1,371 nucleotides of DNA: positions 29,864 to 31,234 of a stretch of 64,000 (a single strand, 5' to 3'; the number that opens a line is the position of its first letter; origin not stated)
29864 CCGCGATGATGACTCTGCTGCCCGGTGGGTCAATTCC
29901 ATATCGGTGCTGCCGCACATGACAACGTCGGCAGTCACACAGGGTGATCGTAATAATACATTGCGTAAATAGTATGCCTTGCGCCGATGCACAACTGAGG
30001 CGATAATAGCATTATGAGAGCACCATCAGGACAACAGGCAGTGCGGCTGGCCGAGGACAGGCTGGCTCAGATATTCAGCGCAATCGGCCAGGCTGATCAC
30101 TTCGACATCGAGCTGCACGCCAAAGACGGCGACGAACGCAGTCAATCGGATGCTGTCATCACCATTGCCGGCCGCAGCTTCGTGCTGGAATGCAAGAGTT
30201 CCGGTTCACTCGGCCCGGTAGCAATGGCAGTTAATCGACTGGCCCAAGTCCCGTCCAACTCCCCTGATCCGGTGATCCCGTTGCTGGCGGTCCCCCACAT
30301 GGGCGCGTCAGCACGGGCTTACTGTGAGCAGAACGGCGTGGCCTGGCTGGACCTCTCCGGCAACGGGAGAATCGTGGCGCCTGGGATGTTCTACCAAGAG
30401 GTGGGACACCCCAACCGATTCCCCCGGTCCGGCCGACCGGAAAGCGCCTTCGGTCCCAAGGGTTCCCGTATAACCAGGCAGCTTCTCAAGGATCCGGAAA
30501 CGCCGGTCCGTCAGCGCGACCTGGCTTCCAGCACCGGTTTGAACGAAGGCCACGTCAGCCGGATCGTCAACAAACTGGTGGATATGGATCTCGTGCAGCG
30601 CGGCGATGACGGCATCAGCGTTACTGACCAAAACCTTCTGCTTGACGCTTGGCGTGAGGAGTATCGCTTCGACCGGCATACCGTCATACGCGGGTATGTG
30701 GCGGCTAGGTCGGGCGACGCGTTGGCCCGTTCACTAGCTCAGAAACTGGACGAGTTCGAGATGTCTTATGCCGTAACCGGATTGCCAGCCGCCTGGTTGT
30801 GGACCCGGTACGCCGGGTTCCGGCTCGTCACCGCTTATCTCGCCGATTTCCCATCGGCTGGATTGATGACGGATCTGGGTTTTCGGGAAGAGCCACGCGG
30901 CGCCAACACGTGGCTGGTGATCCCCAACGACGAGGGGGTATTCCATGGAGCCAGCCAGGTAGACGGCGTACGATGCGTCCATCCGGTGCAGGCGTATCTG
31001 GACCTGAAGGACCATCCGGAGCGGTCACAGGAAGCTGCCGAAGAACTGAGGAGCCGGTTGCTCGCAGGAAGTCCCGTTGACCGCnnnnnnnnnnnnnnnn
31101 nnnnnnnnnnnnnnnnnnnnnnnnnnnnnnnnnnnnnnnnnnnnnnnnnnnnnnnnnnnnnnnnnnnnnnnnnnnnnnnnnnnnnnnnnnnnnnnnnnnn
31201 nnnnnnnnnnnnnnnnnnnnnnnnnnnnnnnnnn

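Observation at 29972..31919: AbiE-like Type IV TA pair whose AbiEi component has an extra N-terminal PD-(D/E)xK nuclease-like domain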

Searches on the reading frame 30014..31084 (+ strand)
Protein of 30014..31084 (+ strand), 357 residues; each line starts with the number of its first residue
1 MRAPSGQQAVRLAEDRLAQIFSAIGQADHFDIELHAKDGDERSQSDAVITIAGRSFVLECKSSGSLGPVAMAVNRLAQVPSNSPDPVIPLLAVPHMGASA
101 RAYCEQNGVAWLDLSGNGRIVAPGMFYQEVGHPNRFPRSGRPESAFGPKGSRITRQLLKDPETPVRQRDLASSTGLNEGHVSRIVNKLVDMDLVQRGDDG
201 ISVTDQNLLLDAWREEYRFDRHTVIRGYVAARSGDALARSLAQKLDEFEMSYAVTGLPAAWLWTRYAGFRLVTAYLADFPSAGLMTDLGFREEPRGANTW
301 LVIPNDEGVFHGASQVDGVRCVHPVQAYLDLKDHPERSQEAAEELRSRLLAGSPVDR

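Call 3: search_protein_families(library=pfam, proteins=[window:30014-31084:+], max_evalue=1)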
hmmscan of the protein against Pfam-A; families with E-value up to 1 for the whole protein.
window:30014-31084:+ (357 aa): 12 families
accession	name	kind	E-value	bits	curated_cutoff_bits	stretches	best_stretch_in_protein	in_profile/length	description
PF09952.14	AbiEi_2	-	7.5e-06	26.8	21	1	203-350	2-142/143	Transcriptional regulator, AbiEi antitoxin, Type IV TA system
PF13545.12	HTH_Crp_2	-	8.2e-06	26.1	27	1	162-209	20-67/70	Crp-like helix-turn-helix domain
PF12802.13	MarR_2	-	5.7e-05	23.6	27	1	161-199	18-55/61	MarR family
PF01047.28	MarR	-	0.00045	20.5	24.6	1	164-196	17-49/59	MarR family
PF25213.1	HVO_A0261_N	-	0.00068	19.9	35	1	162-204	22-64/86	HVO_A0261 N-terminal domain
PF13412.12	HTH_24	-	0.00079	19.4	21.9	1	166-194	19-47/48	Winged helix-turn-helix DNA-binding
PF24034.1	DUF7343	-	0.0013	19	27.6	1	155-196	9-50/62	Domain of unknown function (DUF7343)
PF09339.16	HTH_IclR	-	0.012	15.9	22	1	160-196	14-50/52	IclR helix-turn-helix domain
PF13463.12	HTH_27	-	0.031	15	22.2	1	161-196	15-50/68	Winged helix DNA-binding domain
PF02082.26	Rrf2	-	0.039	14.5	30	1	159-195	17-54/132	Iron-dependent Transcriptional regulator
PF01978.25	TrmB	-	0.06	13.6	25.6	1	164-196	22-54/68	Sugar-specific transcriptional regulator TrmB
PF21715.3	CggR_N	-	0.1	12.7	30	1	163-206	16-59/71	CggR N-terminal DNA binding domain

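Call 4: search_protein_families(library=padloc, proteins=[window:30014-31084:+], max_evalue=1)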
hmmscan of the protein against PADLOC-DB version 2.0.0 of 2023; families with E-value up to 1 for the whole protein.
window:30014-31084:+ (357 aa): 2 families
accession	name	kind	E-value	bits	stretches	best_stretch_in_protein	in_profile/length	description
PDLC04368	PDC-M05A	-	0.0012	16.7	1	147-200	12-65/201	-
PDLC04369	PDC-M05A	-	0.0012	16.5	1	152-203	17-68/201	-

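Call 5: search_protein_families(library=ncbifam, proteins=[window:30014-31084:+], max_evalue=1)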
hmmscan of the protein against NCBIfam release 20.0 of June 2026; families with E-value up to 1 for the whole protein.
window:30014-31084:+ (357 aa): 3 families
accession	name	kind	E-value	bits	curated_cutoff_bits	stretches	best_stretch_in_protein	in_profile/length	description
NF040939.2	trans_reg_lrs14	equivalog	0.013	15.5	90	1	159-197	31-69/103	Lrs14 family HTH-type transcriptional regulator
NF041413.1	ArsR_Rv2640c_fam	equivalog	0.06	13.7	155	1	152-204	46-98/118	Rv2640c family ArsR-like transcriptional regulator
NF033788.1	HTH_metalloreg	subfamily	0.17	11.7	55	1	152-201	15-62/77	metalloregulator ArsR/SmtB family transcription factor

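Call 6: find_homologous_proteins(query=window:30014-31084:+)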
Query window:30014-31084:+ (357 aa): 2280 proteins with E <= 0.001 among 8000 candidates; the best 120 are listed.
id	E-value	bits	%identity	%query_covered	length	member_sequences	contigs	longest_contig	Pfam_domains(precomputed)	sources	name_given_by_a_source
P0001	1.2e-231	787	100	97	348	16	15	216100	PF13545.13,PF09952.15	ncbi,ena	-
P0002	1.8e-201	687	87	97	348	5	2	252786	PF13545.13,PF09952.15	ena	-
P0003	7.6e-197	672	86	97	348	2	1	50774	PF12802.14,PF13545.13,PF09952.15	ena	-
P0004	3.1e-176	604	75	100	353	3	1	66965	PF13545.13,PF09952.15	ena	-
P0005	1.2e-175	602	75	100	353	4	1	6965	PF12802.14,PF13545.13,PF09952.15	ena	-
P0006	6.0e-172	590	73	100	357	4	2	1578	PF13545.13,PF09952.15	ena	-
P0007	1.1e-171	589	73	100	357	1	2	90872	PF12802.14,PF13545.13,PF09952.15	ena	-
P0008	2.6e-171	588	74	100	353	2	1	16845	PF13545.13,PF09952.15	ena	-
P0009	1.9e-170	585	74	100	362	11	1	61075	PF13545.13,PF09952.15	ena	-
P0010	7.3e-170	583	73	100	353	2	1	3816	PF13545.13,PF09952.15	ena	-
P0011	9.4e-170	583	73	100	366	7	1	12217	PF13545.13,PF09952.15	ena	-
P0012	3.5e-169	581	73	100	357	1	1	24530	PF13545.13,PF09952.15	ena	-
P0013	1.4e-168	579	73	100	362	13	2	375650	PF13545.13,PF09952.15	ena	-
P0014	2.2e-168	579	72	97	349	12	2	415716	PF13545.13,PF09952.15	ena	-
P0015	5.0e-168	577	74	100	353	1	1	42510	PF13545.13,PF09952.15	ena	-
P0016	1.3e-167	576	73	100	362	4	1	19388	PF13545.13,PF09952.15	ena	-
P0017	4.6e-166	571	73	97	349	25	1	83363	PF13545.13,PF09952.15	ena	-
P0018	3.0e-165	568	72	97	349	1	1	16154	PF13545.13,PF24034.2,PF09952.15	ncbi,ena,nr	ncbi:MAG: type IV toxin-antitoxin system AbiEi family antitoxin [Deltaproteobacteria bacterium]|nr:t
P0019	1.3e-164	566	71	100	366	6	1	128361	PF13545.13,PF09952.15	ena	-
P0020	1.9e-164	566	72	96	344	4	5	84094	PF13545.13,PF09952.15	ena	-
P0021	4.4e-163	561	71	100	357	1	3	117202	PF09952.15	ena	-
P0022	7.9e-163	560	72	96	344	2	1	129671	PF13545.13,PF09952.15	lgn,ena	-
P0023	1.7e-162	559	71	100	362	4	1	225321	PF13545.13,PF09952.15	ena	-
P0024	2.7e-161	555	71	97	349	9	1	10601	PF13545.13,PF09952.15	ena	-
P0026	2.1e-159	549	70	96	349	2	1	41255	PF09952.15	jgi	-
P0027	7.3e-150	518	64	100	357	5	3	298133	PF12802.14,PF13545.13,PF09952.15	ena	-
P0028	1.2e-149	517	67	98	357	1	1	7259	PF09952.15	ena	-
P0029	3.1e-147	509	67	96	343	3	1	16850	PF13545.13,PF09952.15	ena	-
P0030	1.7e-144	500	65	97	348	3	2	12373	PF12802.14,PF13545.13,PF09952.15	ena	-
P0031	2.2e-144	500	63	100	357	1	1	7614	PF13545.13,PF09952.15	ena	-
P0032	2.4e-143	496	66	96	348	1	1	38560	PF12802.14,PF13545.13,PF09952.15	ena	-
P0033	3.7e-142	492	65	96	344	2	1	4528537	PF12802.14,PF13545.13,PF24034.2,PF09952.15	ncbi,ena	-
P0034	8.5e-142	491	65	96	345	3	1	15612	PF12802.14,PF24034.2,PF09952.15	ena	-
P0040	6.1e-139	482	64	96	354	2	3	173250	PF13545.13,PF09952.15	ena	-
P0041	1.0e-137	478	65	96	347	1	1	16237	PF09952.15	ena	-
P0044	1.0e-136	474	63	99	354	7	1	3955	PF12802.14,PF13545.13,PF09952.15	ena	-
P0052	8.1e-135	468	63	97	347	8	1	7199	PF13545.13,PF09952.15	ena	-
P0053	1.2e-134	468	62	97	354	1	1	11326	PF12802.14,PF13545.13,PF09952.15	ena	-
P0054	1.3e-134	468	79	72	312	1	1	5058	PF13545.13,PF09952.15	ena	-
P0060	5.6e-134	465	62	98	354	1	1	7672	PF13545.13,PF09952.15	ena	-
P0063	1.5e-133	464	61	99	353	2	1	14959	PF13545.13,PF09952.15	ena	-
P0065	2.3e-133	463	63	98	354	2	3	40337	PF12802.14,PF13545.13,PF09952.15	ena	-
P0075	8.4e-133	462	61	96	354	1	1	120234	PF09952.15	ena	-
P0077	1.5e-132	461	62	98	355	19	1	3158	PF13545.13,PF09952.15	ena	-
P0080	4.1e-132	459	62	96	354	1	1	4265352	PF12802.14,PF13545.13,PF09952.15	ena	-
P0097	1.4e-130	454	61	99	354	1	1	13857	PF12802.14,PF13545.13,PF09952.15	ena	-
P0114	1.3e-129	451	59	99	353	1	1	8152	PF13545.13,PF09952.15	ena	-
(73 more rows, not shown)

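Call 7: search_solved_structures(query=window:30014-31084:+, max_evalue=10, show_alignments=2)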
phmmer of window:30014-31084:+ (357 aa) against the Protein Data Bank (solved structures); distinct sequences matched with E-value up to 10: 1.
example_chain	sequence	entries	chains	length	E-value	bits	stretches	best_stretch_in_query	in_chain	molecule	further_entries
3e3v_A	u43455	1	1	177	1.5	11.7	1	168-195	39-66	Regulatory protein recX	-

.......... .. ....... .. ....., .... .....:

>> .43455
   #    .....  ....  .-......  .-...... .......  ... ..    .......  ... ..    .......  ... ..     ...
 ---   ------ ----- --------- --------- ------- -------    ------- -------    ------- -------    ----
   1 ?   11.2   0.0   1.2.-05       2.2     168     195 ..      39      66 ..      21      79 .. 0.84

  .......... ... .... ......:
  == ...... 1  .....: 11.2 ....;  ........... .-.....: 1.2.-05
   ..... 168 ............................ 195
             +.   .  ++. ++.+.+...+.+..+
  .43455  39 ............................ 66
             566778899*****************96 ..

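Call 14: predict_structure(alignment_id=A1)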
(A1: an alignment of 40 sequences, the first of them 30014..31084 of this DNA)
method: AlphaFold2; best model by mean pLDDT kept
length: 357 residues; sequences in the alignment: 40
mean_pLDDT: 59.7   pTM: 0.40
mean pLDDT of the five models: 59.7, 59.4, 58.7, 56.2, 56.0
residues with pLDDT >= 90: 32; 70-90: 116; 50-70: 74; < 50: 135
segments of 3 or more residues with pLDDT < 50: 37-42, 131-142, 216-238, 250-280, 287-335, 349-357
pLDDT, mean of each block of 10 residues (from residue 1): 61 79 63 56 71 84 80 88 86 80 87 76 64 36 61 76 90 86 85 87 75 48 27 43 52 34 30 39 48 27 26 29 36 47 52 35
secondary structure, 60 per line:
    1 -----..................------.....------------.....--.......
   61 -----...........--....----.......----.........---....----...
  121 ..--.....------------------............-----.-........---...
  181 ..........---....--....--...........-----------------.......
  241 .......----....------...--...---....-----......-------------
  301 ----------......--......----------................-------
elements in order: H6-23 E30-34 E47-51 E54-60 H66-76 H79-82 E87-93 H98-106 E110-113 E118-122 E125-129 H148-159 H167-174 H178-190 E194-197 E200-203 H206-216 H234-247 E252-255 E262-264 E267-269 E273-276 H282-287 E311-316 E319-324 H335-350

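Call 18: fold_search(model_id=the predicted structure, library=pdb)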
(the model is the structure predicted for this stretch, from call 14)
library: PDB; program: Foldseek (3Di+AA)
matches with E <= 10: 1530; with E <= 0.001: 2
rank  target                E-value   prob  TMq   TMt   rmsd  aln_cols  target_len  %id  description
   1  2vld_A                4.4e-04  1.00  0.22  0.32   5.0       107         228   17  crystal structure of a repair endonuclease from Pyrococcus abyssi (released 2009-05-19)
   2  2vld_B                8.0e-04  1.00  0.22  0.32   5.0       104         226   16  crystal structure of a repair endonuclease from Pyrococcus abyssi (released 2009-05-19)
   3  7b0c_A                1.0e-03  1.00  0.18  0.38   9.6       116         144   19  [4Fe-4S]-NsrR complexed to 23-bp HmpA1 operator fragment (released 2022-06-01)
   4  5gke_A                1.4e-03  1.00  0.21  0.30   5.3       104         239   17  Structure of EndoMS-dsDNA1 complex (released 2016-11-02)
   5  5gkj_B                2.9e-03  1.00  0.19  0.26   5.5       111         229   17  Structure of EndoMS in apo form (released 2016-11-02)
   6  1y88                  3.7e-03  0.99  0.22  0.39  13.6       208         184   12  Crystal Structure of Protein of Unknown Function AF1548 (released 2004-12-21)
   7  3qpt                  5.0e-03  1.00  0.18  0.39   6.3        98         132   18  Crystal structure of the Salmonella transcriptional regulator SlyA (released 2011-05-04)
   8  2g7u_A                6.0e-03  1.00  0.17  0.23   8.9       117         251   18  2.3 A structure of putative catechol degradative operon regulator from Rhodococcus sp. RHA1 (released 2006-04-04)
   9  4ev0_D                7.1e-03  1.00  0.16  0.27   1.9        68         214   26  Crystal Structure of Thermus thermophilus Catabolite Activator Protein (released 2012-06-20)
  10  4ev0_A                8.0e-03  1.00  0.17  0.27   2.8        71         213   22  Crystal Structure of Thermus thermophilus Catabolite Activator Protein (released 2012-06-20)
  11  7wjg_A                8.0e-03  1.00  0.17  0.28  13.1       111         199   19  Streptococcus mutans BusR transcriptional factor (released 2023-01-11)
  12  2y75_E                9.0e-03  0.99  0.18  0.42   9.6       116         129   16  The Structure of CymR (YrzC) the Global Cysteine Regulator of B. subtilis (released 2011-08-03)
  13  3r0a_A                9.6e-03  1.00  0.16  0.45  10.9       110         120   19  Possible transcriptional regulator from Methanosarcina mazei Go1 (gi 21227196) (released 2011-03-23)
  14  5n07                  9.6e-03  0.99  0.16  0.36   9.7       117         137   18  Structure of the [4Fe-4S] form of the NO response regulator NsrR (released 2017-04-26)
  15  7jgs_B                9.6e-03  0.82  0.17  0.21  12.4       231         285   10  Structure of Drosophila ORC bound to poly(dA/dT) DNA and Cdc6 (conformation 2) (released 2020-09-09)
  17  8z4i_B                1.1e-02  1.00  0.22  0.20   4.6       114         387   15  crystal structure of Cdn1 in complex with cA3 (released 2026-02-04)
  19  1xmx                  1.1e-02  1.00  0.22  0.20   5.0       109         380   14  Crystal structure of protein VC1899 from Vibrio cholerae (released 2004-11-16)
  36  8bao_B                1.7e-02  1.00  0.21  0.21   4.2       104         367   13  Dysgonamonadaceae bacterium CRISPR ancillary nuclease 2 (released 2022-11-30)
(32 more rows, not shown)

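Call 19: find_related_loci(query=A1, collection=genome_contigs, flank=6000)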
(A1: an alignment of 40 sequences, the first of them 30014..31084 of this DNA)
Query A1 (357 aa) in genome_contigs; peptide patterns used: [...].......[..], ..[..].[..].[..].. (x = any residue, [..] = any of these).
455 stretches matched a pattern; 419 encode a relative of the query (tblastn E <= 1e-3); the best 80 are kept; 79 distinct loci.
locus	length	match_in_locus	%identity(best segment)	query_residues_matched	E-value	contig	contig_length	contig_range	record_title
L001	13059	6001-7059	74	1-357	2e-175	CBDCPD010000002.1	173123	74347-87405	MAG: Dehalococcoidia bacterium isolate 65858962-d3d5-450c-8d97-e4733050bb2d genome assembly, contig: contig_2, whole gen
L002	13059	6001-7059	74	1-357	2e-175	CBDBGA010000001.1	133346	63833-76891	MAG: Dehalococcoidia bacterium isolate f9cecd87-683c-406e-b8e3-528e430a091d genome assembly, contig: contig_1, whole gen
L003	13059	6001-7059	73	1-357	3e-172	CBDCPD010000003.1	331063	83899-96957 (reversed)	MAG: Dehalococcoidia bacterium isolate 65858962-d3d5-450c-8d97-e4733050bb2d genome assembly, contig: contig_3, whole gen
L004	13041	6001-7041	64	1-352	4e-148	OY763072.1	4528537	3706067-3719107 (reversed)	MAG: Dehalococcoidia bacterium isolate 40e540cc-5106-4b3b-ab2b-631d7f64572a genome assembly, chromosome: 1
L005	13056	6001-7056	64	1-352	2e-142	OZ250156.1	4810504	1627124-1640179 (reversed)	MAG: Dehalococcoidia bacterium isolate e5f5fd38-eeba-48ed-b54a-83455fc2a46d genome assembly, chromosome: 1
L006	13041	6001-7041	62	1-350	2e-137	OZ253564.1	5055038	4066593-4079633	MAG: Candidatus Spongiisociaceae bacterium isolate 3199cb9c-bc02-48ac-8040-05c45f89f65c genome assembly, chromosome: 1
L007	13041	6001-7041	61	1-350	5e-136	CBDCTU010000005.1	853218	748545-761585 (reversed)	MAG: Dehalococcoidia bacterium isolate 3d670e24-0b6f-4f35-9e2a-ae370501de79 genome assembly, contig: contig_5, whole gen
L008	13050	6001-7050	60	1-353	3e-134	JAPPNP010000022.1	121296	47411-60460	MAG: Chloroflexota bacterium isolate RHO3_bin_74 NODE_364_length_121296_cov_22.287980, whole genome shotgun sequence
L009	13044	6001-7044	60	1-350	2e-134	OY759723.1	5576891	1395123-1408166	MAG: Caldilineaceae bacterium isolate cb27a3f3-5ea9-4825-a433-acfe24f43893 genome assembly, chromosome: 1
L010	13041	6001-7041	60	1-350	3e-134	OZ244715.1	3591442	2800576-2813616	MAG: Dehalococcoidia bacterium isolate 2a03d168-6b0a-4ce5-99cd-548ba5eaeb18 genome assembly, chromosome: 1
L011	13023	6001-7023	59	1-350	3e-134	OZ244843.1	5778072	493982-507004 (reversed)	MAG: Caldilineaceae bacterium isolate 612c1115-7bee-47f5-8639-a20ad7d78505 genome assembly, chromosome: 1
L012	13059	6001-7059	61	1-356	8e-134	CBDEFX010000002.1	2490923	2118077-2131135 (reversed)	MAG: Dehalococcoidia bacterium isolate bd3fcf20-00e0-4c08-a004-f645cab7dc39 genome assembly, contig: contig_2, whole gen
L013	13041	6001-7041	60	1-350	2e-133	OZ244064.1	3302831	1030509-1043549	MAG: Dehalococcoidia bacterium isolate 6b45779a-ebf8-4e4c-9ead-68fbda15a8e5 genome assembly, chromosome: 1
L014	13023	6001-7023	59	1-350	3e-133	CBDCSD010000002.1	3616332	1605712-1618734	MAG: Caldilineaceae bacterium isolate c8244fc0-ec89-46dc-8875-79b2ccc2d134 genome assembly, contig: contig_2, whole geno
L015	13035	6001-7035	60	1-348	7e-133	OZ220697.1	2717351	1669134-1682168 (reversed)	MAG: Dehalococcoidia bacterium isolate 552d0281-56ae-4b1c-9010-7409b7828556 genome assembly, chromosome: 1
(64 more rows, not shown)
